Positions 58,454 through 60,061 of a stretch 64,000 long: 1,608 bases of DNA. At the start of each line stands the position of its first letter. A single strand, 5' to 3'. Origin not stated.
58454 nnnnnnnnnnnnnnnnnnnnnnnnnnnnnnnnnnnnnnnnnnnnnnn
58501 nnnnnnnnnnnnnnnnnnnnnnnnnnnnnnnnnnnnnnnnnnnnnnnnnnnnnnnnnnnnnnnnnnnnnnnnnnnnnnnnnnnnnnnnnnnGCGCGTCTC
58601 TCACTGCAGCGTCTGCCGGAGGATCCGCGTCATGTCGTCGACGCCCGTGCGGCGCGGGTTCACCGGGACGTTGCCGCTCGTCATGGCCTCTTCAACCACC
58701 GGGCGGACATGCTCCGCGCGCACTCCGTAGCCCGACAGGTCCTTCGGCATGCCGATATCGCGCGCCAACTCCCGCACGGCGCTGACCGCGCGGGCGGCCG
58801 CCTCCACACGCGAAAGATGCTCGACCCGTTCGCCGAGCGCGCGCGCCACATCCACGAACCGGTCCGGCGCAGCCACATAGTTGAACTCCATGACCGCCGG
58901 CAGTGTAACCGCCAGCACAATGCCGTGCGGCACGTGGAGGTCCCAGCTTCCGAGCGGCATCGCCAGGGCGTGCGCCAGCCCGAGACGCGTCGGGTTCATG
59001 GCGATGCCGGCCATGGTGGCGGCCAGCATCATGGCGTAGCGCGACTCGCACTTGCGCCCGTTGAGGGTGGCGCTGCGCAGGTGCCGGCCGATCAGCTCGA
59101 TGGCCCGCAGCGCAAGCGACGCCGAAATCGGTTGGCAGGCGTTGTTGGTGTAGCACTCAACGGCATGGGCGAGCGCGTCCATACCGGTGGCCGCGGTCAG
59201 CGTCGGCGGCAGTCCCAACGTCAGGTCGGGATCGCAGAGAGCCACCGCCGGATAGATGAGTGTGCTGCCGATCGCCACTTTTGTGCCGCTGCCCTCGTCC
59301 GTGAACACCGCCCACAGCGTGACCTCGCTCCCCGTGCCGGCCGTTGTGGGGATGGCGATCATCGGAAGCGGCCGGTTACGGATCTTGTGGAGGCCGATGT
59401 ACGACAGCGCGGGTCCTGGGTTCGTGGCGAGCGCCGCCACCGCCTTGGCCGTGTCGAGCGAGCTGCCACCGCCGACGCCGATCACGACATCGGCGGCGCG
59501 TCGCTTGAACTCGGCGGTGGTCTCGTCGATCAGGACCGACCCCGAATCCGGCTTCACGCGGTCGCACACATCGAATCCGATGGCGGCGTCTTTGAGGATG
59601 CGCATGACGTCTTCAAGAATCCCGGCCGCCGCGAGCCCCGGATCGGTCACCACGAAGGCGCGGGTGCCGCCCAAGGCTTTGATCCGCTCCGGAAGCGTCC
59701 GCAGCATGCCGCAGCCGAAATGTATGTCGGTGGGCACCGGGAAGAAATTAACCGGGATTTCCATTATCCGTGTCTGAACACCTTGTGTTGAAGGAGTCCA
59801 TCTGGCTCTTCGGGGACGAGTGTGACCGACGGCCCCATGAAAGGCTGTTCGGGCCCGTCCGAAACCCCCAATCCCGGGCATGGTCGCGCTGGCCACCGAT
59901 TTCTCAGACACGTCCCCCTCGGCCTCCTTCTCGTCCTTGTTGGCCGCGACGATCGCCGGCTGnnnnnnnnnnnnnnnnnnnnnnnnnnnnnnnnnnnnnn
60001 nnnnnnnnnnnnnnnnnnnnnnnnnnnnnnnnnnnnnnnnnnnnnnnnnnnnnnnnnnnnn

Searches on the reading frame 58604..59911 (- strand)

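Call 58: search_protein_families(library=pfam, proteins=[window:58604-59911:-], max_evalue=0.0001)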
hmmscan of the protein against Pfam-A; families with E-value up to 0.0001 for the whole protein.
window:58604-59911:- (436 aa): 3 families
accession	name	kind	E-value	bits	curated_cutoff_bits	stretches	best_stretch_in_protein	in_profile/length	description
PF00465.25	Fe-ADH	-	5.1e-49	166.5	31.3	1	60-228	1-168/168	Iron-containing alcohol dehydrogenase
PF25137.1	ADH_Fe_C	-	8.1e-49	166.4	27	1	239-434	1-193/194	Fe-containing alcohol dehydrogenase family, C-terminal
PF13685.12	Fe-ADH_2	-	7.8e-13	49.1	28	1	65-163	2-98/149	Iron-containing alcohol dehydrogenase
